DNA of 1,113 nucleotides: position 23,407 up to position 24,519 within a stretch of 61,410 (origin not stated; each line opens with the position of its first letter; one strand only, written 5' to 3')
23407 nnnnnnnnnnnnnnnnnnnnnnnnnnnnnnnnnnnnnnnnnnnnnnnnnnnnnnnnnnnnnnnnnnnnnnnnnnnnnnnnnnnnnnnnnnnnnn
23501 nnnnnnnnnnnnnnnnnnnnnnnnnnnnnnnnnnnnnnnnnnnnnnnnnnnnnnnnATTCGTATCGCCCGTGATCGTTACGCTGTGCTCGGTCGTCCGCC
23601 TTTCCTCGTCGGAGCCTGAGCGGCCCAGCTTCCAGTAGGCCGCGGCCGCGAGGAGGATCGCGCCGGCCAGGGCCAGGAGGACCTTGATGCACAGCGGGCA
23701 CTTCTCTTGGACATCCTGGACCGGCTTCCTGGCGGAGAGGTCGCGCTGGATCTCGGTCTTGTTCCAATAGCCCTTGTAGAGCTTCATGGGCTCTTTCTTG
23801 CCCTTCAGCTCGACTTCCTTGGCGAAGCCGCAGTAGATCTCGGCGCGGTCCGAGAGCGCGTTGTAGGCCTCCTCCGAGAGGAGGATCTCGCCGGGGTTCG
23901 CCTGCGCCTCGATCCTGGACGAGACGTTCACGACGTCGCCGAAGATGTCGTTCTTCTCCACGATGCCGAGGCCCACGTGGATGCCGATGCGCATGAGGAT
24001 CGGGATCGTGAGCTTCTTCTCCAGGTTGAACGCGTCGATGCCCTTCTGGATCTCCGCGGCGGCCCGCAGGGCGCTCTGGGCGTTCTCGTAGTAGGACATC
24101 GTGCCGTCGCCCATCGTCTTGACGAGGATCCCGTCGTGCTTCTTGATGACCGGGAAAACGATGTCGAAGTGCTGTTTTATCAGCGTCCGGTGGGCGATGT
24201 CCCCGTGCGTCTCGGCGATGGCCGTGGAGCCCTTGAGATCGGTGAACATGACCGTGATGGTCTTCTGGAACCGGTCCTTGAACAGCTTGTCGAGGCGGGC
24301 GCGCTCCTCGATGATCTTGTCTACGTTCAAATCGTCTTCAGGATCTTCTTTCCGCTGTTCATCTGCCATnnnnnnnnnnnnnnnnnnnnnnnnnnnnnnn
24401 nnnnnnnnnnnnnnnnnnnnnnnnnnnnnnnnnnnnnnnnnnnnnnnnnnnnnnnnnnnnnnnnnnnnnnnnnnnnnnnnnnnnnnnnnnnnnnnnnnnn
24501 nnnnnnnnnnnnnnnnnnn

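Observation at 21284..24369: Class III adenylate/guanylate cyclase translationally coupled to BcsA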

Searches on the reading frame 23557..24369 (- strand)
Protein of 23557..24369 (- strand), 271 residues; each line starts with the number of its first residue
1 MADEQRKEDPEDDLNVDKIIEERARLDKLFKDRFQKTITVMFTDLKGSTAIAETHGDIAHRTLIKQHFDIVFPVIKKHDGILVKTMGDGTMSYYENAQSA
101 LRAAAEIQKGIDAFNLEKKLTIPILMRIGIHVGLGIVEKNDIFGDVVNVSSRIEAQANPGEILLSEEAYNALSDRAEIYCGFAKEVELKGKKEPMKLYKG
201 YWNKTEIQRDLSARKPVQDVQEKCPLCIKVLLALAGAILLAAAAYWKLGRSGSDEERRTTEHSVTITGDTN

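Call 3: search_protein_families(library=pfam, proteins=[window:23557-24369:-], max_evalue=0.01)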
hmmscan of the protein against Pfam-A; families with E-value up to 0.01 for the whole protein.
window:23557-24369:- (271 aa): 1 family
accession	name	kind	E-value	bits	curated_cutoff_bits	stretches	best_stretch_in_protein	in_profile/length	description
PF00211.25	Guanylate_cyc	-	9.3e-23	81.2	21.9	1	36-198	7-179/183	Adenylate and Guanylate cyclase catalytic domain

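Call 5: find_homologous_proteins(query=window:23557-24369:-, max_evalue=0.00001)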
Query window:23557-24369:- (271 aa): 358 proteins with E <= 0.00001 among 4095 candidates; the best 120 are listed.
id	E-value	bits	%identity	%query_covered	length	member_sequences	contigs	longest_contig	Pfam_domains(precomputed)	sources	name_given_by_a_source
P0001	1.1e-173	594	100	100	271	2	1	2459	PF00211.26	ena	-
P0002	3.0e-111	389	66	100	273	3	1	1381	PF00211.26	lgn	-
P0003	9.0e-109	381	66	97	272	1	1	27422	PF00211.26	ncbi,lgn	-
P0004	3.7e-108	379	64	100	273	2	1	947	PF00211.26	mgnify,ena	mgnify:FL=1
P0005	2.9e-104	366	64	98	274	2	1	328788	PF00211.26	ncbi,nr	ncbi:MAG: adenylate/guanylate cyclase domain-containing protein [Elusimicrobia bacterium]|nr:adenyla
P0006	4.4e-103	362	64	98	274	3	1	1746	PF00211.26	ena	-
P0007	1.1e-102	361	62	100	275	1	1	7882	PF00211.26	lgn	-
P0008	8.6e-102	358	62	98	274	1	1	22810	PF00211.26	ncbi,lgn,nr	ncbi:MAG: adenylate/guanylate cyclase domain-containing protein [Elusimicrobiota bacterium]|nr:adeny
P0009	1.4e-101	357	61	98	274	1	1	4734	PF00211.26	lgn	-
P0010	5.8e-100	352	62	98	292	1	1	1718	PF00211.26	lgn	-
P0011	2.7e-99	350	61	99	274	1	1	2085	PF00211.26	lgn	-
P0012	1.4e-98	348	62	94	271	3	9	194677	PF00211.26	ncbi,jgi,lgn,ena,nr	ncbi:MAG: hypothetical protein A2077_06170 [Nitrospirae bacterium GWC2_46_6]|nr:MAG: hypothetical pr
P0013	7.7e-98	345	63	96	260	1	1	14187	PF00211.26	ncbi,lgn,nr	ncbi:MAG: adenylate/guanylate cyclase domain-containing protein [Elusimicrobia bacterium]|nr:adenyla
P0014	1.7e-97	344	58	100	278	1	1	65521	PF00211.26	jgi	jgi:class 3 adenylate cyclase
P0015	1.1e-96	341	70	79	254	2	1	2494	PF00211.26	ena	-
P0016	3.6e-96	340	61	99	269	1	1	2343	PF00211.26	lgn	-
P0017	4.1e-96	340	61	99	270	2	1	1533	PF00211.26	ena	-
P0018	1.1e-95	338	61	97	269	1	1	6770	PF00211.26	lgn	-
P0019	1.5e-94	334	59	99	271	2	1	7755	PF00211.26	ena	-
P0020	1.4e-93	331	58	98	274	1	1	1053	PF00211.26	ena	-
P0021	3.3e-93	330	56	98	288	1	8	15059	PF00211.26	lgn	-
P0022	6.0e-93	329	62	93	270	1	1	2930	PF00211.26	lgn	-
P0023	9.2e-93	329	58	94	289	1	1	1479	PF00211.26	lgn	-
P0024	1.7e-92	328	58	94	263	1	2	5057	PF00211.26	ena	-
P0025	2.1e-92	327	56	100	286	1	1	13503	PF00211.26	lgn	-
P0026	2.2e-91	324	58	97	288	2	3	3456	PF00211.26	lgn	-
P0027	3.0e-91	324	58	97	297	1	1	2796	PF00211.26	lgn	-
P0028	3.1e-91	324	70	72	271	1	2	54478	PF00211.26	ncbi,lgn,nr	ncbi:MAG: adenylate/guanylate cyclase domain-containing protein [Elusimicrobia bacterium]|nr:adenyla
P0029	4.8e-91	323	58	97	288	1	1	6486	PF00211.26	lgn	-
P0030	5.1e-91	323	58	93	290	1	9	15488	PF00211.26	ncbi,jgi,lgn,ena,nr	ncbi:MAG TPA: adenylate/guanylate cyclase domain-containing protein [Thermodesulfovibrionia bacteriu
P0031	1.0e-90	322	58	96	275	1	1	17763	PF00211.26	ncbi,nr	ncbi:MAG: adenylate/guanylate cyclase domain-containing protein [Nitrospirae bacterium]|nr:adenylate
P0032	2.0e-90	321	54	99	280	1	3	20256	PF00211.26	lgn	-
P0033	6.4e-90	319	60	87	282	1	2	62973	PF00211.26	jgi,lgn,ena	jgi:class 3 adenylate cyclase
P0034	8.8e-90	319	58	94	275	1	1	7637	PF00211.26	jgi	jgi:adenylate cyclase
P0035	1.6e-88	315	56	93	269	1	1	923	PF00211.26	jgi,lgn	jgi:class 3 adenylate cyclase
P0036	3.3e-88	314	58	96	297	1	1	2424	PF00211.26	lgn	-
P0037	3.7e-87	310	58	96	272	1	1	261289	PF00211.26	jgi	jgi:adenylate cyclase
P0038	6.1e-87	310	55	96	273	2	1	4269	PF00211.26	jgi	jgi:class 3 adenylate cyclase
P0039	6.9e-87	309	58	94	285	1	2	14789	PF00211.26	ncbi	-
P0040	7.3e-87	309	54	98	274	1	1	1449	PF00211.26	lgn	-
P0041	8.8e-87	309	53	98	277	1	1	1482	PF00211.26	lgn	-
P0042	1.9e-86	308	53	99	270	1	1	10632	PF00211.26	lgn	-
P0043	2.6e-86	307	54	97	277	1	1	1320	PF00211.26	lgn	-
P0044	2.9e-86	307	56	95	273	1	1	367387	PF00211.26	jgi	jgi:adenylate cyclase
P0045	4.0e-86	307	57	95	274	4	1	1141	PF00211.26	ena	-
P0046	4.7e-86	307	54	97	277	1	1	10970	PF00211.26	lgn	-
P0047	5.6e-86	306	55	99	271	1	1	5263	PF00211.26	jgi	-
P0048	2.7e-85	304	55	96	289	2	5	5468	PF00211.26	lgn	-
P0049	2.8e-85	304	54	97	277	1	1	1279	PF00211.26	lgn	-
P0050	2.9e-85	304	57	92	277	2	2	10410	PF00211.26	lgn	-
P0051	4.2e-85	304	55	98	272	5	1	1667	PF00211.26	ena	-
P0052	8.6e-85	302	53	99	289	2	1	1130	PF00211.26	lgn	-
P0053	1.6e-84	302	53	97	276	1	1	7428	PF00211.26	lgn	-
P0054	1.6e-84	302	56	93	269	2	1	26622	PF00211.26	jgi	jgi:adenylate cyclase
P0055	1.7e-84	302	53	99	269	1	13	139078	PF00211.26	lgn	-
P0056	1.9e-84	301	53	97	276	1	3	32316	PF00211.26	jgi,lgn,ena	jgi:class 3 adenylate cyclase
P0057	4.6e-84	300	56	98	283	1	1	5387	PF00211.26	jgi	jgi:class 3 adenylate cyclase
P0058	5.3e-84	300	54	94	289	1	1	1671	PF00211.26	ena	-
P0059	1.4e-83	298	53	99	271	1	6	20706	PF00211.26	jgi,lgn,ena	-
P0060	2.9e-83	297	55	93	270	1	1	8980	PF00211.26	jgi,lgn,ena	-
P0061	7.7e-83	296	56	94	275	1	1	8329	PF00211.26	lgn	-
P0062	2.8e-82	294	54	98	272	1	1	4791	PF00211.26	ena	-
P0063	2.9e-82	294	54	96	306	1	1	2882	PF00211.26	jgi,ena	-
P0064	4.9e-82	293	52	97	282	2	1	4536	PF00211.26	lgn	-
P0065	1.3e-81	292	49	96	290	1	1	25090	PF00211.26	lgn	-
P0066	2.8e-81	291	53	93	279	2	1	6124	PF00211.26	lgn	-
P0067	3.0e-81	291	55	93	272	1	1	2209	PF00211.26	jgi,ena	-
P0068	7.9e-81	290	53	95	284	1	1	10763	PF00211.26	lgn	-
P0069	4.4e-80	287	52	97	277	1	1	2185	PF00211.26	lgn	-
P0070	7.6e-80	286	52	92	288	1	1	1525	PF00211.26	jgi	-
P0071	1.1e-79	286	50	99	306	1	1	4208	PF00211.26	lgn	-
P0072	2.2e-79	285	52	94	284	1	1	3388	PF00211.26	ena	-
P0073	3.4e-79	284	56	77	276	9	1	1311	PF00211.26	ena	-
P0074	6.3e-79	283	50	98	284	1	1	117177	PF00211.26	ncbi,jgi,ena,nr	ncbi:MAG TPA: adenylate/guanylate cyclase domain-containing protein [Paucimonas sp.]|nr:adenylate/gu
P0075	1.2e-78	282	50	99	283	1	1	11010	PF00211.26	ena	-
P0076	1.2e-78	282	51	98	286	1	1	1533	PF00211.26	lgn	-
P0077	1.3e-78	282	51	98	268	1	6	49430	PF00211.26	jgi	jgi:class 3 adenylate cyclase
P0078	1.5e-78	282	50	97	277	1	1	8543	PF00211.26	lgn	-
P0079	2.1e-78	282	56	77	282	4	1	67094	PF00211.26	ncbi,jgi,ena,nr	ncbi:MAG TPA: adenylate/guanylate cyclase domain-containing protein [Noviherbaspirillum sp.]|nr:aden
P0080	2.7e-78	281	54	82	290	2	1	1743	PF00211.26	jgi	jgi:adenylate cyclase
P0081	2.7e-78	281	49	96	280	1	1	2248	PF00211.26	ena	-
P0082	5.2e-78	280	56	78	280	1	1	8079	PF00211.26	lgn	-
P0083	7.6e-78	280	47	98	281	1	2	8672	PF00211.26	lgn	-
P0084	9.0e-78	279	51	93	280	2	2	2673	PF00211.26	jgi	jgi:class 3 adenylate cyclase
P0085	1.7e-77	279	52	94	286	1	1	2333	PF00211.26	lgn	-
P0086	2.1e-77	278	50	96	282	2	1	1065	PF00211.26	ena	-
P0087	3.7e-77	277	51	95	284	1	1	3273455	PF00211.26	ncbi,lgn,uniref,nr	ncbi:adenylate/guanylate cyclase domain-containing protein [Candidatus Magnetomonas plexicatena]|uni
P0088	4.1e-77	277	56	77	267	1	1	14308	PF00211.26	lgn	-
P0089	6.5e-77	277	54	79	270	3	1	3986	PF00211.26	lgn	-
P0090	8.4e-77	276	48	93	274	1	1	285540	PF00211.26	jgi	jgi:class 3 adenylate cyclase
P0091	9.2e-77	276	55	77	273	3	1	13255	PF00211.26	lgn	-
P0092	1.1e-76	276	56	83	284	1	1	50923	PF00211.26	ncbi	ncbi:MAG: adenylate/guanylate cyclase domain-containing protein [Candidatus Anammoxibacter sp.]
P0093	1.4e-76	276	50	94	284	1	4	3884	PF00211.26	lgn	-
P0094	1.4e-76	276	52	94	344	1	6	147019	PF00211.26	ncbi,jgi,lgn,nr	ncbi:MAG: adenylate/guanylate cyclase domain-containing protein [Planctomycetes bacterium]|nr:adenyl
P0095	1.9e-76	275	50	97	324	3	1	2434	PF00211.26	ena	-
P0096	2.4e-76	275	58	75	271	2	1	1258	PF00211.26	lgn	-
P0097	2.9e-76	275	50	95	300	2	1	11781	PF00211.26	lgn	-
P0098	3.4e-76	274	50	94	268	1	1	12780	PF00211.26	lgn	-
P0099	1.1e-75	273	58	73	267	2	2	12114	PF00211.26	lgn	-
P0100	1.5e-75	272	56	75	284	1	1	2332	PF00211.26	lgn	-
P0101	2.0e-75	272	56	75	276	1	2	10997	PF00211.26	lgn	-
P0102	2.0e-75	272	56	75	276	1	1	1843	PF00211.26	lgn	-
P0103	2.2e-75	272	56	75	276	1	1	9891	PF00211.26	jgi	jgi:adenylate cyclase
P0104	2.5e-75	271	50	98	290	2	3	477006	PF00211.26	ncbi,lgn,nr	ncbi:MAG: adenylate/guanylate cyclase domain-containing protein [Nitrospirae bacterium]|nr:adenylate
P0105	2.8e-75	271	56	75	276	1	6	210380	PF00211.26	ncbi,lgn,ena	-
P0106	3.5e-75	271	49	98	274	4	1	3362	PF00211.26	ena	-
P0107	3.7e-75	271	51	97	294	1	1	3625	PF00211.26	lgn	-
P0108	4.1e-75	271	56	75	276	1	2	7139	PF00211.26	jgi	-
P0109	4.2e-75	271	56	75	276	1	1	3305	PF00211.26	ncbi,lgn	-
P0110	4.4e-75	271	56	77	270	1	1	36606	PF00211.26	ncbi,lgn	-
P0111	4.4e-75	271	56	76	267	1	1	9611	PF00211.26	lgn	-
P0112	5.0e-75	270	56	72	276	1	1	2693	PF00211.26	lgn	-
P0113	5.3e-75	270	56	75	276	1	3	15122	PF00211.26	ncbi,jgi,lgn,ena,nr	ncbi:MAG: adenylate/guanylate cyclase domain-containing protein [Nitrosomonadales bacterium]|nr:MAG:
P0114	5.8e-75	270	56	75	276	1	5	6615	PF00211.26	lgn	-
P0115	1.3e-74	269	51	94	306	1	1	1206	PF00211.26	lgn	-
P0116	1.6e-74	269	54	78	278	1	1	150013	PF00211.26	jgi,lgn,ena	-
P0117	1.6e-74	269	55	80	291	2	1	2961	PF00211.26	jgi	jgi:adenylate cyclase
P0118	1.9e-74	269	56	75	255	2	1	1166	PF00211.26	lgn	-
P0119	2.0e-74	269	55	75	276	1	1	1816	PF00211.26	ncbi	-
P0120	2.4e-74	268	48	97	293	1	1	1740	PF00211.26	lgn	-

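Call 6: find_encoding_contigs(protein=window:23557-24369:-, flank=10000, max_places=6)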
Protein window:23557-24369:- (271 aa): 8 contigs read that carry it; 6 places shown.
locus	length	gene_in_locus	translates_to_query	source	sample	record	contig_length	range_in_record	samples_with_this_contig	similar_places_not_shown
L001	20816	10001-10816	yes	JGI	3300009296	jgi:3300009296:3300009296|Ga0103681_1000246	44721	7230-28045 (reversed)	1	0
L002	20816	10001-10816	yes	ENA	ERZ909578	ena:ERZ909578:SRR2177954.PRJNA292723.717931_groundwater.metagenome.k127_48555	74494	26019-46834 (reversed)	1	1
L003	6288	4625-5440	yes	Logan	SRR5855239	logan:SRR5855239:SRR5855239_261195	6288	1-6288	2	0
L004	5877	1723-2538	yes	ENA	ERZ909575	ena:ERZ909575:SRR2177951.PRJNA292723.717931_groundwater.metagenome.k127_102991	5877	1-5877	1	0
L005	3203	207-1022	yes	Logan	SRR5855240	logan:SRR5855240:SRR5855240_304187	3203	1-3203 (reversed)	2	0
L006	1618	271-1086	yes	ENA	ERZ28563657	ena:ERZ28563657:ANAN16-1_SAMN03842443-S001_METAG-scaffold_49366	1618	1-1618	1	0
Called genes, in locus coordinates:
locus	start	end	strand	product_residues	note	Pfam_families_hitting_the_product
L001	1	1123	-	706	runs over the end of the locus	PF01564:Spermine_synth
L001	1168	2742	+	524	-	PF00009:GTP_EFTU, PF01926:MMR_HSR1 (weak), PF22042:EF-G_D2, PF03144:GTP_EFTU_D2, PF16658:RF3_C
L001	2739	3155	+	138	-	-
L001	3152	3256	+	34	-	-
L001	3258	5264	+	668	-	PF07722:Peptidase_C26, PF00117:GATase, PF00723:Glyco_hydro_15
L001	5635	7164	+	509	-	PF01590:GAF, PF13185:GAF_2, PF13492:GAF_3, PF02518:HATPase_c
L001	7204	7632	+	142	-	PF00072:Response_reg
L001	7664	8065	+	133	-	PF00072:Response_reg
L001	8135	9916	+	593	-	PF00331:Glyco_hydro_10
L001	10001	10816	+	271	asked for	PF00211:Guanylate_cyc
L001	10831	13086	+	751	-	PF13641:Glyco_tranf_2_3, PF00535:Glycos_transf_2, PF13506:Glyco_transf_21, PF13632:Glyco_trans_2_3, PF03552:Cellulose_synt, PF07238:PilZ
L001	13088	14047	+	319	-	-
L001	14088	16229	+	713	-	PF03170:CBM_BcsB_1st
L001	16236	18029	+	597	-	PF11658:CBP_BcsG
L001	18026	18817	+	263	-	-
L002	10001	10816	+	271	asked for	PF00211:Guanylate_cyc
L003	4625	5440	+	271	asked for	PF00211:Guanylate_cyc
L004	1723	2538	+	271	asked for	PF00211:Guanylate_cyc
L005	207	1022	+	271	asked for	PF00211:Guanylate_cyc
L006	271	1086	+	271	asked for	PF00211:Guanylate_cyc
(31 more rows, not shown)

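Call 9: find_related_loci(query=A1, collection=genome_contigs, flank=10000)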
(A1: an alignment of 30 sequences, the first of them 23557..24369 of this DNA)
Query A1 (271 aa) in genome_contigs; peptide patterns used: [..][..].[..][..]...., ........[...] (x = any residue, [..] = any of these).
599 stretches matched a pattern (row limit reached: there are more); 580 encode a relative of the query (tblastn E <= 1e-3); the best 80 are kept; 80 distinct loci.
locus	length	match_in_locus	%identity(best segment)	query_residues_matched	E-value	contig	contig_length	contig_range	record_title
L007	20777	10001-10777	62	15-269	2e-105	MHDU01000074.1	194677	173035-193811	MAG: Nitrospirae bacterium GWB2_47_37 gwb2_scaffold_8, whole genome shotgun sequence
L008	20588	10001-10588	70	15-210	1e-92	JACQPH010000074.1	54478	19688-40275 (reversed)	MAG: Elusimicrobia bacterium isolate NC_groundwater_1302_Ag_S-0.2um_62_53 S_p2_S4_coassembly_k141_2044215, whole genome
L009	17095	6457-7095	56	1-210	4e-83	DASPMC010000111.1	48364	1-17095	MAG TPA_asm: Noviherbaspirillum sp. isolate SMAG_U12082 k141_41451, whole genome shotgun sequence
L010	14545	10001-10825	50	15-269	1e-82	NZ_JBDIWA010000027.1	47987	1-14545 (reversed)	MAG: Candidatus Kuenenia sp. isolate Bin_40 NODE_366_length_47987_cov_15.951107, whole genome shotgun sequence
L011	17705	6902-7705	47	3-265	1e-77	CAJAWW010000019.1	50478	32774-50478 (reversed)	MAG: uncultured beta proteobacterium isolate Loc090519-6m_bin-0156 genome assembly, contig: bin-0156:019/332, whole geno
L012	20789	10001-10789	48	8-265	4e-77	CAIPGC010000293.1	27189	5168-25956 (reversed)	MAG: uncultured beta proteobacterium isolate KTt_bin-0340 genome assembly, contig: bin-0340:293/332, whole genome shotgu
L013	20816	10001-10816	46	1-268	6e-76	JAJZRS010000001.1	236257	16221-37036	MAG: Proteobacteria bacterium isolate SKS3.bin101 NODE_45_length_236257_cov_22.765379, whole genome shotgun sequence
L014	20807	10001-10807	46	1-263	2e-75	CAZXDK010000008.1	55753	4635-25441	MAG TPA_asm: uncultured Gallionellaceae bacterium isolate SRP302447_co1_762 genome assembly, contig: NODE_1767_length_55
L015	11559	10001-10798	47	1-265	1e-74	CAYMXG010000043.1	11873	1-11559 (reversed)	MAG TPA_asm: uncultured Enterobacteriaceae bacterium isolate SRP178908_co2_123 genome assembly, contig: NODE_3036_length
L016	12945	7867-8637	48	8-262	1e-74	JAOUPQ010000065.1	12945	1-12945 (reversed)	MAG: Nitrospinota bacterium isolate 8_1_Oct_SF_Bin59 8_1_Oct_SF_Bin59_scaffold_3229_c1, whole genome shotgun sequence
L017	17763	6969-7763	50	1-264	3e-74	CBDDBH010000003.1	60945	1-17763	MAG: Gammaproteobacteria bacterium isolate 61d1d6e5-7064-46a6-bc2b-d6b6240feebc genome assembly, contig: contig_3, whole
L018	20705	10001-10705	47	6-240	7e-74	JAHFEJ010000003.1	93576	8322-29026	MAG: Nitrospinales bacterium isolate nzgw266 NODE_46_length_93577_cov_4.069937, whole genome shotgun sequence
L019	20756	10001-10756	46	15-263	2e-73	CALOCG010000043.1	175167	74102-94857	MAG: Nitrospinota bacterium isolate LOGT_bin.0048 genome assembly, contig: contig_47553, whole genome shotgun sequence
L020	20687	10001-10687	52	2-229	3e-73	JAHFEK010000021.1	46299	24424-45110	MAG: Nitrospinales bacterium isolate nzgw267 NODE_1005_length_46300_cov_4.117153, whole genome shotgun sequence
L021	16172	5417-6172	49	12-264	4e-73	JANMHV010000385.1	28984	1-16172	MAG: Burkholderiales bacterium isolate OTE_70_metabat_170 OTE_70_k141_998066, whole genome shotgun sequence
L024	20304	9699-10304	57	16-217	4e-72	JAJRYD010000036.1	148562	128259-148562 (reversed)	MAG: Nitrospirae bacterium isolate Dive96_bin3.244 k141_2903270, whole genome shotgun sequence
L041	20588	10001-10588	51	15-210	3e-65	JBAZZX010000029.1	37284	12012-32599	MAG: Thermodesulfovibrionales bacterium isolate SO_2017_GW3_27 scaffold_265_c1_OW296A_2017, whole genome shotgun sequenc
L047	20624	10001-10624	46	12-220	3e-59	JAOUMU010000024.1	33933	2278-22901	MAG: Nitrospinota bacterium isolate 8_1_July_SF_Bin48 8_1_July_SF_Bin48_scaffold_337_c1, whole genome shotgun sequence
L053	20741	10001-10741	44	1-252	1e-59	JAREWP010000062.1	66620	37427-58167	MAG: Candidatus Magnetocorallium paracelense isolate XS-1 k255_42243, whole genome shotgun sequence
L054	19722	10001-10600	44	12-210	2e-53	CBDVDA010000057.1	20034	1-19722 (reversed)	MAG TPA_asm: uncultured bacterium isolate SRR22302374_binner23_Refined_48 genome assembly, contig: ERZ26661914.1440, who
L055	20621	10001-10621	51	13-216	1e-65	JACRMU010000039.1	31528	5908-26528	MAG: Deltaproteobacteria bacterium isolate NC_groundwater_1915_Pr3_S2p5_65_9 SR2-18-S2p5_coassembly_scaffold_59476, whol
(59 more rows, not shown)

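Call 17: find_encoding_contigs(protein=P0087, flank=10000, max_places=2)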
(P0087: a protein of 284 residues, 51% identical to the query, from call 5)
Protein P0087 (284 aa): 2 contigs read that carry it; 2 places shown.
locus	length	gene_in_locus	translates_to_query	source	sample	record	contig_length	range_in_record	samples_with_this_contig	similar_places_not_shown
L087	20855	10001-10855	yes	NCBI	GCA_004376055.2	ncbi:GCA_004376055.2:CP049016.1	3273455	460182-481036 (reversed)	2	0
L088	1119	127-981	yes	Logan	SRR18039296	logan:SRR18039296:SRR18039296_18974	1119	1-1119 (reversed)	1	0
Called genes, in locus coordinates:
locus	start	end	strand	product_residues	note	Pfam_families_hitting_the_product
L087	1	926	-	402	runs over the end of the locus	PF00155:Aminotran_1_2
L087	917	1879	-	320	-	PF01073:3Beta_HSD, PF01370:Epimerase, PF02719:Polysacc_synt_2 (weak), PF04321:RmlD_sub_bind, PF05368:NmrA (weak), PF13460:NAD_binding_10, PF16363:GDP_Man_Dehyd, PF07993:NAD_binding_4, +1 more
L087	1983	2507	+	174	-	PF04079:SMC_ScpB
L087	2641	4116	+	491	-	PF13487:HD_5, PF01966:HD (weak), PF07238:PilZ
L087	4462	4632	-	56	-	-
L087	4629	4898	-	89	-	PF04014:MazE_antitoxin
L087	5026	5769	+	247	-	PF00753:Lactamase_B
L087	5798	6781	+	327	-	PF02518:HATPase_c (faint)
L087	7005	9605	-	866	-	PF17159:MASE3, PF13185:GAF_2, PF02518:HATPase_c, PF00072:Response_reg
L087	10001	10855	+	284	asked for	PF00211:Guanylate_cyc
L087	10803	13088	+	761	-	PF00535:Glycos_transf_2, PF13641:Glyco_tranf_2_3, PF13506:Glyco_transf_21, PF13632:Glyco_trans_2_3, PF03552:Cellulose_synt, PF07238:PilZ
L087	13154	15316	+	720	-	PF03170:CBM_BcsB_1st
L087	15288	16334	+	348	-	PF01270:Glyco_hydro_8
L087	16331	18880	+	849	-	PF12895:ANAPC3 (weak), PF23914:TPR_CcmH_CycH (faint), PF00515:TPR_1 (faint), PF07719:TPR_2 (faint), PF13174:TPR_6 (faint), PF13176:TPR_7 (faint), PF14559:TPR_19, PF05420:BCSC_C, +3 more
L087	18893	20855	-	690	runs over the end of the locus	PF13491:FtsK_4TM, PF17854:FtsK_alpha, PF01580:FtsK_SpoIIIE, PF09397:FtsK_gamma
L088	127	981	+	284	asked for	PF00211:Guanylate_cyc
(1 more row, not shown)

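Call 18: find_encoding_contigs(protein=P0094, flank=10000, max_places=2)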
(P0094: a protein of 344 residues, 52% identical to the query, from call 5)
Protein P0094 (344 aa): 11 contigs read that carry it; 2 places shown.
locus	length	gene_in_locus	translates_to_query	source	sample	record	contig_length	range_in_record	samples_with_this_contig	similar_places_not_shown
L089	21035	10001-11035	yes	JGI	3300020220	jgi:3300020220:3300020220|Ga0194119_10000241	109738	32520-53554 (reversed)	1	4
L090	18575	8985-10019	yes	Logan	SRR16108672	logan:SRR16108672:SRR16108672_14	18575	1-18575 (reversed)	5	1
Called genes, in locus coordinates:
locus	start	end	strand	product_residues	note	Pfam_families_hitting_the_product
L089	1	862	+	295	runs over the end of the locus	PF00989:PAS, PF13188:PAS_8, PF08448:PAS_4, PF13426:PAS_9, PF00990:GGDEF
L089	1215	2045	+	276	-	PF03781:FGE-sulfatase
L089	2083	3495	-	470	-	PF00072:Response_reg, PF00158:Sigma54_activat, PF14532:Sigma54_activ_2, PF00004:AAA (weak), PF07728:AAA_5, PF25601:AAA_lid_14, PF18024:HTH_50 (weak), PF02954:HTH_8, +1 more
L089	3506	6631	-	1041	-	PF02743:dCache_1, PF00672:HAMP, PF00989:PAS, PF08447:PAS_3, PF13426:PAS_9, PF01590:GAF, PF13185:GAF_2, PF08448:PAS_4, +5 more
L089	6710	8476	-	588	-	PF02310:B12-binding, PF04055:Radical_SAM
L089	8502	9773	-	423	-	PF00764:Arginosuc_synth, PF20979:Arginosuc_syn_C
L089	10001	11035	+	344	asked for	PF00211:Guanylate_cyc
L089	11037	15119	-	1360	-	PF12895:ANAPC3 (faint), PF07719:TPR_2 (faint), PF13174:TPR_6 (faint), PF13424:TPR_12 (faint), PF13428:TPR_14 (faint), PF13432:TPR_16 (faint), PF14559:TPR_19 (faint), PF24575:TPR_Slam (faint)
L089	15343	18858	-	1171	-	PF05036:SPOR (faint), PF07719:TPR_2 (faint), PF12895:ANAPC3 (faint), PF13424:TPR_12 (faint), PF13428:TPR_14 (faint), PF13432:TPR_16 (faint), PF14559:TPR_19 (faint)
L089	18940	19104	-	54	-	-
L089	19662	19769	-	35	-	-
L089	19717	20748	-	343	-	PF01270:Glyco_hydro_8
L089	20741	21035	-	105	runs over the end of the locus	-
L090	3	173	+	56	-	?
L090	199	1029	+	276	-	PF03781:FGE-sulfatase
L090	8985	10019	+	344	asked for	PF00211:Guanylate_cyc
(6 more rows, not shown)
